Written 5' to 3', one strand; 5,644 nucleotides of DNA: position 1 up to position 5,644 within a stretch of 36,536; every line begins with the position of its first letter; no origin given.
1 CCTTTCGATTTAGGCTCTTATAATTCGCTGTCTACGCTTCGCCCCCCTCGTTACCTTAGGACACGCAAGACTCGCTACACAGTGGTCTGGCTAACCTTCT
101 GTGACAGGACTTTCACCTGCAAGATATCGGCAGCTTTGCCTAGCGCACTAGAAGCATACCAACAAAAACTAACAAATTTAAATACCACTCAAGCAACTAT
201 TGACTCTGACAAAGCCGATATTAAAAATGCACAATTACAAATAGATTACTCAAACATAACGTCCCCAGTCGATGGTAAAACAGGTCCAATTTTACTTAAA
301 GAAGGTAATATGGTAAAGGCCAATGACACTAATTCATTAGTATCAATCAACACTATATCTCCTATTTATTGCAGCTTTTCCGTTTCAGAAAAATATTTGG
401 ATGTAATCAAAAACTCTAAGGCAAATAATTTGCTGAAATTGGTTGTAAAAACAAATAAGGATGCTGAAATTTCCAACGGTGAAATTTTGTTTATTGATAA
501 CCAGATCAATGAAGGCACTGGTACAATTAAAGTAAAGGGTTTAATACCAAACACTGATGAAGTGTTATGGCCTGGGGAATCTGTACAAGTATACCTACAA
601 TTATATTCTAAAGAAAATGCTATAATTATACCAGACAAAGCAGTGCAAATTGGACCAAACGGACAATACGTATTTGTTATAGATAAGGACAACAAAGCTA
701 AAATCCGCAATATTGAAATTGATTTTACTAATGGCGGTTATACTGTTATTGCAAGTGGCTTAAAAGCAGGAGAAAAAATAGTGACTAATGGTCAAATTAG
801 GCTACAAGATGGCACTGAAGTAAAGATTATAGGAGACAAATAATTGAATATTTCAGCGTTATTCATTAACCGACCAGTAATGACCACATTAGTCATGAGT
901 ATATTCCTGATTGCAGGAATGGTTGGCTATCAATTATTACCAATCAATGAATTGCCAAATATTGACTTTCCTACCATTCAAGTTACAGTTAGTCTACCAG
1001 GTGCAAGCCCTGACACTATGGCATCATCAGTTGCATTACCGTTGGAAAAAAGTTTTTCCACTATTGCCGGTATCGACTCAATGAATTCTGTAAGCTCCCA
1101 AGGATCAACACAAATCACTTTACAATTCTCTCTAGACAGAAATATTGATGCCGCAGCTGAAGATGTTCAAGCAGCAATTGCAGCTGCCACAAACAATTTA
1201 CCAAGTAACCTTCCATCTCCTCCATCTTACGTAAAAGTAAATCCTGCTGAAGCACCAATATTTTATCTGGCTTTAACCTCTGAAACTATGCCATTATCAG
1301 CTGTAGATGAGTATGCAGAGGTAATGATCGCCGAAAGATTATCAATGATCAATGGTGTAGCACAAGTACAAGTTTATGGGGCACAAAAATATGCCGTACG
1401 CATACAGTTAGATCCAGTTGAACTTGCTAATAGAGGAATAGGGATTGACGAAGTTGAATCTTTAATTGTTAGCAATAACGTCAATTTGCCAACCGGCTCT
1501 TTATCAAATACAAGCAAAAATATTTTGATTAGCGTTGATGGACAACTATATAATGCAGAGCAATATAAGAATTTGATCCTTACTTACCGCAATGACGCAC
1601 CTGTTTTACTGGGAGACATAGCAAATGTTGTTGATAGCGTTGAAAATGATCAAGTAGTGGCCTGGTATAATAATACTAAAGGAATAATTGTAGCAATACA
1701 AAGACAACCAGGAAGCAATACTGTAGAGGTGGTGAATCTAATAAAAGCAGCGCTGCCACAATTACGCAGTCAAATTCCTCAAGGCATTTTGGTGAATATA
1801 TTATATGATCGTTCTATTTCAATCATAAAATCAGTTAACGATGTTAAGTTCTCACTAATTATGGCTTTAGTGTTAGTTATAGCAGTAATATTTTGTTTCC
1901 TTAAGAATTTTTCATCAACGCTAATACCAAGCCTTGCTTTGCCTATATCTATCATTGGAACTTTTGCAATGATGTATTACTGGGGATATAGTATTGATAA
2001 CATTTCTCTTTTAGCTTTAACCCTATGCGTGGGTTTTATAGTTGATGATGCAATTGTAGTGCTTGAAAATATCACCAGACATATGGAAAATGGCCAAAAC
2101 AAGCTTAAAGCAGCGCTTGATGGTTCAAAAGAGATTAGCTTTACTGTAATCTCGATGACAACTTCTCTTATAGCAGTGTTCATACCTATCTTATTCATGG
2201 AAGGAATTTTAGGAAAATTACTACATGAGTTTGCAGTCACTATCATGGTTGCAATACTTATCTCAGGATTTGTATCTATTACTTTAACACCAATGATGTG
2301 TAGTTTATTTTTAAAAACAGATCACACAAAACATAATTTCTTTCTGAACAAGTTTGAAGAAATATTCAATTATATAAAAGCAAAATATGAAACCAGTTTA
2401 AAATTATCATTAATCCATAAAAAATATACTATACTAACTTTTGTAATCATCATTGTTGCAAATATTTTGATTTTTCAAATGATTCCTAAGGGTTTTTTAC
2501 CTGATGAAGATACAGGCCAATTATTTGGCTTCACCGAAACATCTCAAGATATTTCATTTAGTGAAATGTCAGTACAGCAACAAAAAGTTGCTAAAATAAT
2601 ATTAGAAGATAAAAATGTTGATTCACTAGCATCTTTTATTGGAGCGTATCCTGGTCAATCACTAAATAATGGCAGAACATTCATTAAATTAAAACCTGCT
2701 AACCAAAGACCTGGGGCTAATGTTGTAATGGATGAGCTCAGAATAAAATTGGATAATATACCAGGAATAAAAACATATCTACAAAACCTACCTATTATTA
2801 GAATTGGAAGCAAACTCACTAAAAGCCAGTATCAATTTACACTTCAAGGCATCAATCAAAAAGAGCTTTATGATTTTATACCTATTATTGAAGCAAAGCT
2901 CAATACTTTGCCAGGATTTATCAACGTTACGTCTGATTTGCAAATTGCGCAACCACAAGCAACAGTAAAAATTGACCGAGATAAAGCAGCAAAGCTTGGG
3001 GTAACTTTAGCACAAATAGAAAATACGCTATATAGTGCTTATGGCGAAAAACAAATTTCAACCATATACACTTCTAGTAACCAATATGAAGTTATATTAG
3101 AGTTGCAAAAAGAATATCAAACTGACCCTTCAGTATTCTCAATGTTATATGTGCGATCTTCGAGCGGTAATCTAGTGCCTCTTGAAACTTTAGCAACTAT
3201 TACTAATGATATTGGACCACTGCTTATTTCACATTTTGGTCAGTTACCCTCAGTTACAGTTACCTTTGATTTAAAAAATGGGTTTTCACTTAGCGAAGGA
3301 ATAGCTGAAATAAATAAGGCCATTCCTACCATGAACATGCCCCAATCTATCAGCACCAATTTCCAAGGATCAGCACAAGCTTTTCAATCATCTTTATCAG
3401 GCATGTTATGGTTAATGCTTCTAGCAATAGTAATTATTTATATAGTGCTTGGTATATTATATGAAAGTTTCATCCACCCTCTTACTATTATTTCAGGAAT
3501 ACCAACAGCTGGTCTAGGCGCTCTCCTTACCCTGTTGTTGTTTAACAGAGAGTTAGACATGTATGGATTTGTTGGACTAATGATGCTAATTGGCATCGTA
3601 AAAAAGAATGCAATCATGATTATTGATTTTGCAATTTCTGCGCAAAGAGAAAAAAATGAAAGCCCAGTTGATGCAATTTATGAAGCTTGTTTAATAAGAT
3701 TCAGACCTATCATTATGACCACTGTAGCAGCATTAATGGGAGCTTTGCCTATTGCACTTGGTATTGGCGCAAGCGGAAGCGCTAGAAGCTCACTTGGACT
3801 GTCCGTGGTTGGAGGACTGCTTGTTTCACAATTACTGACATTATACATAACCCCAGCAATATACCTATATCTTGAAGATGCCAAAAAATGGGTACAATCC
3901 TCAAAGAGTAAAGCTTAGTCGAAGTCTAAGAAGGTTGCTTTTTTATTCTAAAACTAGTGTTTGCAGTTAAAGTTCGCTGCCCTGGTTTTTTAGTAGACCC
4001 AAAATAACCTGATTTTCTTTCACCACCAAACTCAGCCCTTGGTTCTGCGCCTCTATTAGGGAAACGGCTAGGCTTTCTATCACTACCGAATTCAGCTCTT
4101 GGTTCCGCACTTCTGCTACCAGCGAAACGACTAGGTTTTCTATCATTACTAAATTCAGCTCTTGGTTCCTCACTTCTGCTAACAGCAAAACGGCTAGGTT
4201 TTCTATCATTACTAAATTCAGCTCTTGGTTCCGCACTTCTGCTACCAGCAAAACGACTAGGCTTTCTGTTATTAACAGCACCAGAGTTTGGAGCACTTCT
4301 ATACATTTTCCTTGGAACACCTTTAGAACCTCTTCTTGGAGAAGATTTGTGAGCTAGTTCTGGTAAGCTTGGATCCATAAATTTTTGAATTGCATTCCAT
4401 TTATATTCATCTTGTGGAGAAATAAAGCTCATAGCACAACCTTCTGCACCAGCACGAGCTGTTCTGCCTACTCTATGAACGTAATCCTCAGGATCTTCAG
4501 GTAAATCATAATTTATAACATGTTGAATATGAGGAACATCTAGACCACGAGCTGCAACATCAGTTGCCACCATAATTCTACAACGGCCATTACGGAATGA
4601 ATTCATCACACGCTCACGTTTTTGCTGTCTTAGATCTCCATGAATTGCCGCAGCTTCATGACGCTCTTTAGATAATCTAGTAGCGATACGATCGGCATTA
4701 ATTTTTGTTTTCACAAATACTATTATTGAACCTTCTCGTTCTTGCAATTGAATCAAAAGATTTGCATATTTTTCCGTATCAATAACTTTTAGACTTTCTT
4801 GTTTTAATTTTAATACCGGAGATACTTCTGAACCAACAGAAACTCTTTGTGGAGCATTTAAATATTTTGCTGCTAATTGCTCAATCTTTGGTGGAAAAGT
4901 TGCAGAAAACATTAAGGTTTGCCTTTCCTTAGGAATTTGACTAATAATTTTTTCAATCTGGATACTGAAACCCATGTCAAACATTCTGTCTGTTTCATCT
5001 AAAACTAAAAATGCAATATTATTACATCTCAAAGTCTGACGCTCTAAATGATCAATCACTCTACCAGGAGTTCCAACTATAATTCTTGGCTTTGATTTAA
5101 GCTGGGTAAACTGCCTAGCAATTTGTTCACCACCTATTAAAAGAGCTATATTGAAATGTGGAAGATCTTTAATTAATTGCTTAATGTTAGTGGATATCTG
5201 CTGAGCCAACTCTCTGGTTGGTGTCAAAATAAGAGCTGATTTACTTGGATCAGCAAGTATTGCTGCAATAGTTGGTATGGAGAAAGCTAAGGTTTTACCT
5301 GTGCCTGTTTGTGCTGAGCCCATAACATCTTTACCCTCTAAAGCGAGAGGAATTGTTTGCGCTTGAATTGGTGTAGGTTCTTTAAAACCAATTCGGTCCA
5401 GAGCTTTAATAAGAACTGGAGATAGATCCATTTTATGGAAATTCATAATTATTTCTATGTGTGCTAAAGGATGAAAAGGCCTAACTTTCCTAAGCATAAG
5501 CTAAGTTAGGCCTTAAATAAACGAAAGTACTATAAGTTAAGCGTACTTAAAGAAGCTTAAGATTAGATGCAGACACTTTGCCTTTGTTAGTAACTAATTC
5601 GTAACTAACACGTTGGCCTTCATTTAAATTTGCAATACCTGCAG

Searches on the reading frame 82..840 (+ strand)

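Call 37: search_protein_families(library=pfam, proteins=[window:82-840:+])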
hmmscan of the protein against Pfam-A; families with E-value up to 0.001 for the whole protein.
window:82-840:+ (253 aa): 2 families
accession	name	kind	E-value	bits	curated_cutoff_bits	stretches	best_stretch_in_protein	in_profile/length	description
PF16576.10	HlyD_D23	-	1.9e-09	37.5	30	1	22-165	78-211/214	Barrel-sandwich domain of CusB or HlyD membrane-fusion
PF13437.12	HlyD_3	-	6.4e-05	24.1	22.2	1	59-158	2-96/106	HlyD family secretion protein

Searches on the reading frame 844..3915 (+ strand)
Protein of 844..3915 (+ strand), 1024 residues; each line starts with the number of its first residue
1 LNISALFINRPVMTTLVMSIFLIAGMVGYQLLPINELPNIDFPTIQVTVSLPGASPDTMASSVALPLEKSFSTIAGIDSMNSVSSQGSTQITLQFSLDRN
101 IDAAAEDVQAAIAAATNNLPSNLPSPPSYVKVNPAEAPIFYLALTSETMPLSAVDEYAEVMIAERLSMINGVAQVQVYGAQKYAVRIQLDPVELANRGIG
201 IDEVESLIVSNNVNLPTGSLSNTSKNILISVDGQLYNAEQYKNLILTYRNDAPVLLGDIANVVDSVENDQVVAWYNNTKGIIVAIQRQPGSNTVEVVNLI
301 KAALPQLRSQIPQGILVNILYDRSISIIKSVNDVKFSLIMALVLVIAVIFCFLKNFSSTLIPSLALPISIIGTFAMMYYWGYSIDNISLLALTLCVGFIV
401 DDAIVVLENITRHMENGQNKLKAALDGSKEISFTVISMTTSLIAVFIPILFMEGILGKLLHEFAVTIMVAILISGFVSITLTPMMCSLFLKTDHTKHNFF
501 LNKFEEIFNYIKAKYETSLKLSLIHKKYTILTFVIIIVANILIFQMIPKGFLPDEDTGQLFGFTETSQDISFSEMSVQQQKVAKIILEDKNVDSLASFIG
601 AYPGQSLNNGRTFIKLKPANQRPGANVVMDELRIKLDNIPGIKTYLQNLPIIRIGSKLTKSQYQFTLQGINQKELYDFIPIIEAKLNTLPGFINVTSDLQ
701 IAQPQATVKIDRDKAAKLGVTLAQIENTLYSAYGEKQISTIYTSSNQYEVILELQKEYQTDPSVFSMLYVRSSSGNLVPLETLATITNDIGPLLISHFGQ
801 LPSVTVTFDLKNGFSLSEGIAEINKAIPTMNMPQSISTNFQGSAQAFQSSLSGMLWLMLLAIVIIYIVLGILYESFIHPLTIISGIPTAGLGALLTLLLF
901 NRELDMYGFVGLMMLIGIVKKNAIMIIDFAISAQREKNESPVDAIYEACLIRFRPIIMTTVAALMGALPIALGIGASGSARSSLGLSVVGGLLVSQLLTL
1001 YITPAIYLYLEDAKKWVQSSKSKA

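Call 19: list_cluster_members(proteins=[P0001, window:33860-36265:+, window:844-3915:+])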
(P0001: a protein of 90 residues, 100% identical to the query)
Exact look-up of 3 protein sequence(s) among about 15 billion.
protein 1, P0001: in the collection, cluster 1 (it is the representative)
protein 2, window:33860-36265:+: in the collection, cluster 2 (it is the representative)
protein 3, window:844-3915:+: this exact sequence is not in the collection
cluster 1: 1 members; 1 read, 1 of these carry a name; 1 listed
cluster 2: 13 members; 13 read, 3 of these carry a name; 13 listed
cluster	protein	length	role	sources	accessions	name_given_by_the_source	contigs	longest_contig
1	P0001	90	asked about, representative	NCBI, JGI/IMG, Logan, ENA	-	DNA-binding protein HU-beta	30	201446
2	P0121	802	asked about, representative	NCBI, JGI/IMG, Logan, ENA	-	-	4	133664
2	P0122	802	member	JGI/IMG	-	ATP-dependent Lon protease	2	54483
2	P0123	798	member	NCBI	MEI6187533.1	MAG: endopeptidase La [Alphaproteobacteria bacterium]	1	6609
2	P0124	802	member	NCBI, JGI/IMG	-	ATP-dependent Lon protease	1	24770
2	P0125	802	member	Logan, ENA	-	-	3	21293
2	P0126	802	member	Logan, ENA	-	-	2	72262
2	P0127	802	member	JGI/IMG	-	-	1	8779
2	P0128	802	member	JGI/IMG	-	-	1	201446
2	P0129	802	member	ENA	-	-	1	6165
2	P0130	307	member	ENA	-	-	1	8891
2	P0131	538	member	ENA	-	-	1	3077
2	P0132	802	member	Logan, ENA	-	-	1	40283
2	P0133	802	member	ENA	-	-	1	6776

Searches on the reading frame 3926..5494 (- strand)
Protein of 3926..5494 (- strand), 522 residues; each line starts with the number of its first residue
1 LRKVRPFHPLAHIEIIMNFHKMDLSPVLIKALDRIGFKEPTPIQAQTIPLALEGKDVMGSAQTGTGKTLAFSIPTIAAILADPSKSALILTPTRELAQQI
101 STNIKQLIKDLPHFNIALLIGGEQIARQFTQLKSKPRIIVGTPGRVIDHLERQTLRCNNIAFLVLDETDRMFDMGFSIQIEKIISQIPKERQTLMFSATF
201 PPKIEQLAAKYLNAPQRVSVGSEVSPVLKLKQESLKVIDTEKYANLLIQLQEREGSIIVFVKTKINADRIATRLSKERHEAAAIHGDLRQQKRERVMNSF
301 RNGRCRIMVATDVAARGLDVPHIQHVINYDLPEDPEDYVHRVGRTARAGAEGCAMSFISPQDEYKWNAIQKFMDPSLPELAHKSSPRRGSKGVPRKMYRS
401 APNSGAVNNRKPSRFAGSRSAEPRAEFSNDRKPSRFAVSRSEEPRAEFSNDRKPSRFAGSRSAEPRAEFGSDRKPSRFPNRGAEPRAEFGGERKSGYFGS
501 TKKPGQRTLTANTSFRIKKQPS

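Call 36: find_encoding_contigs(protein=window:3926-5494:-, flank=6000, max_places=10)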
Protein window:3926-5494:- (522 aa): no gene with exactly this product is on record in the collection.
